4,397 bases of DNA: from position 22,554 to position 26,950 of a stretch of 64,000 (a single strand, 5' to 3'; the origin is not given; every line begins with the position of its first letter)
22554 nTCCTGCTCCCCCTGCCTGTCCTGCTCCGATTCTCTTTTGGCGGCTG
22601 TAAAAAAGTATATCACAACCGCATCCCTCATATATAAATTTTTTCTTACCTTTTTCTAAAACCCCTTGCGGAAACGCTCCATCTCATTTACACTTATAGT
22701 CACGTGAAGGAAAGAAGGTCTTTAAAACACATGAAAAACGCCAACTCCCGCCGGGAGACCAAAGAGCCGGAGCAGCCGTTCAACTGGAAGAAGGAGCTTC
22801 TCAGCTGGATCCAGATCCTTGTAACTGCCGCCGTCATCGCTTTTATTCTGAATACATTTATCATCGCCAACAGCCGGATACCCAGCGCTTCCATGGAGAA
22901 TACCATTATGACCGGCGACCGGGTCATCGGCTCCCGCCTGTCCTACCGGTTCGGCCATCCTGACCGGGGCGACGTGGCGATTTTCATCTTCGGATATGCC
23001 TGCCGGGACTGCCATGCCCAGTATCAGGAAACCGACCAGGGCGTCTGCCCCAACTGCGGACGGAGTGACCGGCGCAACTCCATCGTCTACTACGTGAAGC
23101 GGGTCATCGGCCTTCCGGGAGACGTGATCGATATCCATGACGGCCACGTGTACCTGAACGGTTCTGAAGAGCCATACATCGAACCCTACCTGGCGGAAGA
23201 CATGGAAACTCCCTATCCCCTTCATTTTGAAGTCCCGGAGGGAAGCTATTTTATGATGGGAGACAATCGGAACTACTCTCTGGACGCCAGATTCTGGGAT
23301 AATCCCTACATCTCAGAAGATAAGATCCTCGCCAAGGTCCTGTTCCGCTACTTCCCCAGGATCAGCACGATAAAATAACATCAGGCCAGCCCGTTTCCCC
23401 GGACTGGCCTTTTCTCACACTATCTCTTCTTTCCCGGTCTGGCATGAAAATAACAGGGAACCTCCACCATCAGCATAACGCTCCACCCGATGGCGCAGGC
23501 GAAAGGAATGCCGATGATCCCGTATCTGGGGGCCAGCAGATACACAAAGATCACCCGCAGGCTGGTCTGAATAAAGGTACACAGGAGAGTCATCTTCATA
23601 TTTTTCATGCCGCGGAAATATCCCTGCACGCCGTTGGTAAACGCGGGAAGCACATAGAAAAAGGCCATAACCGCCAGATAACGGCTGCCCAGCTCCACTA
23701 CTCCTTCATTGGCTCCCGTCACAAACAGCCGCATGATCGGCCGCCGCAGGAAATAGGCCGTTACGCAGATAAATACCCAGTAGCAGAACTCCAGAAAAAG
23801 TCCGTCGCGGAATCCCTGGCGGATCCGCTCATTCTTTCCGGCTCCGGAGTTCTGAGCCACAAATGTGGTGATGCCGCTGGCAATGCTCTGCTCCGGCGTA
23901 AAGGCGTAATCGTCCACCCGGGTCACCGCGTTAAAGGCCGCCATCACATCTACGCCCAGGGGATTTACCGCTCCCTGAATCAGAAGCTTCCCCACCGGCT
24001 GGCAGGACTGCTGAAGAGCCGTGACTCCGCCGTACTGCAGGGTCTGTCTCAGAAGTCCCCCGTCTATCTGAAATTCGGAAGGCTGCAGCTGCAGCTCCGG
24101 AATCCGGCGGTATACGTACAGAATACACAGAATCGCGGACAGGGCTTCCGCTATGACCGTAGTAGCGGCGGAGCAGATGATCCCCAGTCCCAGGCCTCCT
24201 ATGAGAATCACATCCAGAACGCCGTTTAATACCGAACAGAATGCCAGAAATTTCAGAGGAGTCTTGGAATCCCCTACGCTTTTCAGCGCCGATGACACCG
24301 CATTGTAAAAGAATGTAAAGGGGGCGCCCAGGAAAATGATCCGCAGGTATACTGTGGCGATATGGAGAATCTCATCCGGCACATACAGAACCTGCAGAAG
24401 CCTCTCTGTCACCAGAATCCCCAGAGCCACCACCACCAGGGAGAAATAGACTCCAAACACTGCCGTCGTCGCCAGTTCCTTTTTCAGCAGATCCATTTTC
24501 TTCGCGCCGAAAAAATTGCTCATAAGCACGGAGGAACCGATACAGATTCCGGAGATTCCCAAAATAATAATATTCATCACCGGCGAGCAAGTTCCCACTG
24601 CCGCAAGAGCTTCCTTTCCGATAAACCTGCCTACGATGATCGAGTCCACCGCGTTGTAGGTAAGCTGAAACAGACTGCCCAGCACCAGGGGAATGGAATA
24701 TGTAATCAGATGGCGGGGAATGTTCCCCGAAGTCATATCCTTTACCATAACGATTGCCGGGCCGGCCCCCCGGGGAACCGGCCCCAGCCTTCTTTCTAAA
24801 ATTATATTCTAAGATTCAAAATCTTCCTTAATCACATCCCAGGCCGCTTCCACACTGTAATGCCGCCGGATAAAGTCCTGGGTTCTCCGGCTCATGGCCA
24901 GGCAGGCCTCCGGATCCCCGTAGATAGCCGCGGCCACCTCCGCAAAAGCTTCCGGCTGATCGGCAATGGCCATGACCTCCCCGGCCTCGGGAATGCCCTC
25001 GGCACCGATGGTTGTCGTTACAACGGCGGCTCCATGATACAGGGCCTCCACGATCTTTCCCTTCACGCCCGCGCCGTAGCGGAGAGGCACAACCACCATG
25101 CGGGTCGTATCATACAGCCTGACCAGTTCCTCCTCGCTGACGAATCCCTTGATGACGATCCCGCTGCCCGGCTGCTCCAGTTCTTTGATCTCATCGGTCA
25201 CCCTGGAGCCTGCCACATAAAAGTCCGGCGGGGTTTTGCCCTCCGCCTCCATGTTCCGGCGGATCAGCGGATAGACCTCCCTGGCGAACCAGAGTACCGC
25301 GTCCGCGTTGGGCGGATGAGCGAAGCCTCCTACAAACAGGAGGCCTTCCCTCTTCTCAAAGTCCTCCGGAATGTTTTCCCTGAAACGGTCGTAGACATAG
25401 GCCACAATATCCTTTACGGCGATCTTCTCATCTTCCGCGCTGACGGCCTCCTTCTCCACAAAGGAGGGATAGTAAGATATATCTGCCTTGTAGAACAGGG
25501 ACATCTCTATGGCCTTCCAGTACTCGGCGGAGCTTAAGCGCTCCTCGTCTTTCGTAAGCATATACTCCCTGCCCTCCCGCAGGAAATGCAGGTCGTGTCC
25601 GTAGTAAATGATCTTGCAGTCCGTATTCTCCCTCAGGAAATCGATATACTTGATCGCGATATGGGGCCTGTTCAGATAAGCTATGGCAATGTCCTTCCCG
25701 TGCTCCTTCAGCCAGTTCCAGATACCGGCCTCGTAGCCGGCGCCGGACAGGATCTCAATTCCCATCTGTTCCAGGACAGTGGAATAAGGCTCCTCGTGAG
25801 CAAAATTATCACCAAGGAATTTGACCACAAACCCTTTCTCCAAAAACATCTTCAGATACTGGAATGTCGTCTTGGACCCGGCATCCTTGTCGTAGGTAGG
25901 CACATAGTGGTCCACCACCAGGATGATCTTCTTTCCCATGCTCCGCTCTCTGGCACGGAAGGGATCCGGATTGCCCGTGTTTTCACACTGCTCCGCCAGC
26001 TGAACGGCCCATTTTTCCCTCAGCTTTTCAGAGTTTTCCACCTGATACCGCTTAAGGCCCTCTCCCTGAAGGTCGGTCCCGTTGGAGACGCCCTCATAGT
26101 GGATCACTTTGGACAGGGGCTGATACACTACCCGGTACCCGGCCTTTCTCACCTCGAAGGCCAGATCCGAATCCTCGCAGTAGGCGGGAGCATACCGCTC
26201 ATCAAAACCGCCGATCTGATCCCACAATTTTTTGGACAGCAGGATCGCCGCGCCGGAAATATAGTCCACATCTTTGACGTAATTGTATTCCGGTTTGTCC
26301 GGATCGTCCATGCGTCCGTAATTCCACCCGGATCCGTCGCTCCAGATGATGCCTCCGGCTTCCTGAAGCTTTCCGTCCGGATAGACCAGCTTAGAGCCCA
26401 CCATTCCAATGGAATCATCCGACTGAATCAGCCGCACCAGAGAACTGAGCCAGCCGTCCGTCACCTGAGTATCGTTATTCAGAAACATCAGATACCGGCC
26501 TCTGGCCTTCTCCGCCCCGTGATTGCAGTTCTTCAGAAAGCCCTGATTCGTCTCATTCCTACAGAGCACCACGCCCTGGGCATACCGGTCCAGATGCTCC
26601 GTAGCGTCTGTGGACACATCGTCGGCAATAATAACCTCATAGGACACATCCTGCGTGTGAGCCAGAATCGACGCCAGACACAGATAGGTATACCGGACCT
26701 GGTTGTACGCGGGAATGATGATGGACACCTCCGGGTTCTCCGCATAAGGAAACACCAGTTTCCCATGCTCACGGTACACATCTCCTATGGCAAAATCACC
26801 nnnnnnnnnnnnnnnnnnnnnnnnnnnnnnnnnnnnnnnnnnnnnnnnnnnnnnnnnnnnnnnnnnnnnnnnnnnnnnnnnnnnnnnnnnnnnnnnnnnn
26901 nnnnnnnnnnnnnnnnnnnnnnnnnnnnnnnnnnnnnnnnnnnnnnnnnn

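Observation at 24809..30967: All-in-one polymerase-ruler-terminator glycosyltransferase next to Wzm/Wzt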

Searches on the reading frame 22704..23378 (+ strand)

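Call 10: search_protein_families(library=pfam, proteins=[window:22704-23378:+], max_evalue=0.001)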
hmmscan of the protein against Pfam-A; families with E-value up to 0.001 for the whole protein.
window:22704-23378:+ (224 aa): 1 family
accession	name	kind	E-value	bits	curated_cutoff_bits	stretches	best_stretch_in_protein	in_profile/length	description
PF10502.14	Peptidase_S26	-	9.8e-40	136.7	22.9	1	33-217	2-168/168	Signal peptidase, peptidase S26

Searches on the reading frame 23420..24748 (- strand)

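Call 10: search_protein_families(library=pfam, proteins=[window:23420-24748:-], max_evalue=0.001)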
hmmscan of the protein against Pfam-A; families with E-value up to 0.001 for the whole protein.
window:23420-24748:- (442 aa): 3 families
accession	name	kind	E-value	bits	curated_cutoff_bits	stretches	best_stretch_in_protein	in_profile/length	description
PF01554.23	MatE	-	1.2e-58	197.8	24.9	2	20-181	1-161/161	MatE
PF01943.22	Polysacc_synt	-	2.7e-06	27.5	28.2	1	321-425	85-180/274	Polysaccharide biosynthesis protein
PF03023.19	MurJ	-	5.7e-05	22.4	27.4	1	40-217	224-404/451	Lipid II flippase MurJ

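Call 73: search_protein_families(library=ncbifam, proteins=[window:23420-24748:-], max_evalue=0.00001)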
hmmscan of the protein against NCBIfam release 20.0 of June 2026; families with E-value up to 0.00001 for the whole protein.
window:23420-24748:- (442 aa): 12 families
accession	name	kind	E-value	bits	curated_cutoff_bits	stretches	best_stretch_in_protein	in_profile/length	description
TIGR00797.1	matE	subfamily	2e-58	198.2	147.4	1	20-413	1-394/396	MATE family efflux transporter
NF041801.1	MATE_SolL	equivalog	1e-31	110.3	780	1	5-425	13-438/458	solanimycin export family MATE transporter SolL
NF007130.1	PRK09575.1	equivalog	3.6e-26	92.4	445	1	10-431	4-425/435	MATE family efflux transporter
NF052396.1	MATE_WgkD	equivalog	7.7e-22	77.9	510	1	16-343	7-333/428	tryglysin-associated MATE efflux transporter WgkD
NF007562.1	PRK10189.1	equivalog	1.4e-13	50.4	465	1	12-424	27-448/470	EmmdR/YeeO family multidrug/toxin efflux MATE transporter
NF007690.0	PRK10367.1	equivalog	3.3e-11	42.8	409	1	13-214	10-211/441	MATE family efflux transporter DinF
NF000131.1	MATE_multi_MepA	equivalog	3.5e-11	43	850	1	12-424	16-425/451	multidrug efflux MATE transporter MepA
TIGR02900.1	spore_V_B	equivalog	2.1e-10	40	372.3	0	307-427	313-425/488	stage V sporulation protein B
NF000217.1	MATE_multi_FepA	equivalog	4.6e-09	35.8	900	1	14-426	17-426/443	multidrug efflux MATE transporter FepA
NF001214.0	PRK00187.1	equivalog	7.8e-09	35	449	1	18-394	16-399/464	NorM family multidrug efflux MATE transporter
NF045539.1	MATE_efflux1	equivalog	6e-06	25.6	350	0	87-242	73-229/411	MATE family Na+-driven efflux transporter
NF045578.1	export_MbnM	equivalog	8.9e-06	24.9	285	0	88-225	72-209/410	methanobactin export MATE transporter MbnM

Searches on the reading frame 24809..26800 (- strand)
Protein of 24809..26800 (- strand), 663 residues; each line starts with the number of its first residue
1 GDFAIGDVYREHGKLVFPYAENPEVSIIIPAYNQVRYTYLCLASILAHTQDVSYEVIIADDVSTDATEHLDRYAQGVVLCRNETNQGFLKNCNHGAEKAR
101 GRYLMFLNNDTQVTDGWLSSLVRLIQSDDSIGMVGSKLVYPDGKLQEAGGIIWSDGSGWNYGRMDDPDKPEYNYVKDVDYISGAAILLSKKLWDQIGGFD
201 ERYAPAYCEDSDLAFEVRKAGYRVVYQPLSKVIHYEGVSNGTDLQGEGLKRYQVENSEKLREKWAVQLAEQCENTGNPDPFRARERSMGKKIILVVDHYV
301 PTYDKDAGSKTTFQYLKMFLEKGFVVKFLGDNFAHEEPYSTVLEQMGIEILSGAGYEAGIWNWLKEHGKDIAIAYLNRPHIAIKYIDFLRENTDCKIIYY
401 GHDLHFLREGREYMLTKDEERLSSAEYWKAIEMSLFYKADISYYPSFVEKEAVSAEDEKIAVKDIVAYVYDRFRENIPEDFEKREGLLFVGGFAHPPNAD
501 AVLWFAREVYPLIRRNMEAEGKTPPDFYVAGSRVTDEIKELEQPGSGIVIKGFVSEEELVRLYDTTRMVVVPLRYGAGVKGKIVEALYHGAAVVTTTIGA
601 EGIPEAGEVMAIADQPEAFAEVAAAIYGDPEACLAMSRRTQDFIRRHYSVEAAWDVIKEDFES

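Call 9: search_solved_structures(query=window:24809-26800:-, max_evalue=0.01)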
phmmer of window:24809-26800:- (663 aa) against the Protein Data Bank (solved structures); distinct sequences matched with E-value up to 0.01: 26.
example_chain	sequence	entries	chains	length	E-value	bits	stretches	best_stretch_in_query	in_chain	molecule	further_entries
2z87_A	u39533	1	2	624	3.7e-14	55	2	25-138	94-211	Chondroitin synthase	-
2z86_A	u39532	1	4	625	3.8e-14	55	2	25-138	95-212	Chondroitin synthase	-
6p61_A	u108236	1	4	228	8e-12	47.3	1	22-130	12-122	Glycosyltransferase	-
6e7i_A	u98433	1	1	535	1.3e-09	40.1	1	21-235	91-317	Polypeptide N-acetylgalactosaminyltransferase 2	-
6nqt_A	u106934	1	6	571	1.4e-09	39.9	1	21-235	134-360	Polypeptide N-acetylgalactosaminyltransferase 2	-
2ffu_A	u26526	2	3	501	5.6e-09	37.9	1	21-235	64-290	Polypeptide N-acetylgalactosaminyltransferase 2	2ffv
6egs_A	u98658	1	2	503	5.6e-09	37.9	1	21-235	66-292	Polypeptide N-acetylgalactosaminyltransferase 2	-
4d11_C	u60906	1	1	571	7.2e-09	37.6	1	21-235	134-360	POLYPEPTIDE GALNAC-TRANSFERASE T2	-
4d0t_A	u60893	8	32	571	7.2e-09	37.6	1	21-235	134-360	POLYPEPTIDE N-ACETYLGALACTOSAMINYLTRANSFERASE 2 | POLYPEPTIDE GALNAC-TRANSFERASE T2 | GALNAC-T2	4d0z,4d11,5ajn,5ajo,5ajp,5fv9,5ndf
5hea_A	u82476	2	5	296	2.8e-08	35.6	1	25-128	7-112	Putative glycosyltransferase (GalT1)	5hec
3bcv_A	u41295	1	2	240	3.8e-08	35.2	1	23-121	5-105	Putative glycosyltransferase protein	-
6s22_A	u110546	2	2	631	8.1e-08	34.1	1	23-245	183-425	Polypeptide N-acetylgalactosaminyltransferase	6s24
6pxu_A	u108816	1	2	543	8.5e-07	30.7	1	17-234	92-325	Polypeptide N-acetylgalactosaminyltransferase 12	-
6h1j_A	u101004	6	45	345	4.4e-06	28.4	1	10-136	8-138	Probable ss-1,3-N-acetylglucosaminyltransferase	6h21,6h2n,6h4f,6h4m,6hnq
5nqa_A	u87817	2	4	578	2.6e-05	25.8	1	16-234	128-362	Polypeptide N-acetylgalactosaminyltransferase 4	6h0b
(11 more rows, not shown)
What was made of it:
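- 25985..26734 (-): Big ORF residues 691-940: GT2 (GT-A fold) glycosyltransferase module. PDB chondroitin synthase 2z87 E 3.7e-14 (call 9).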
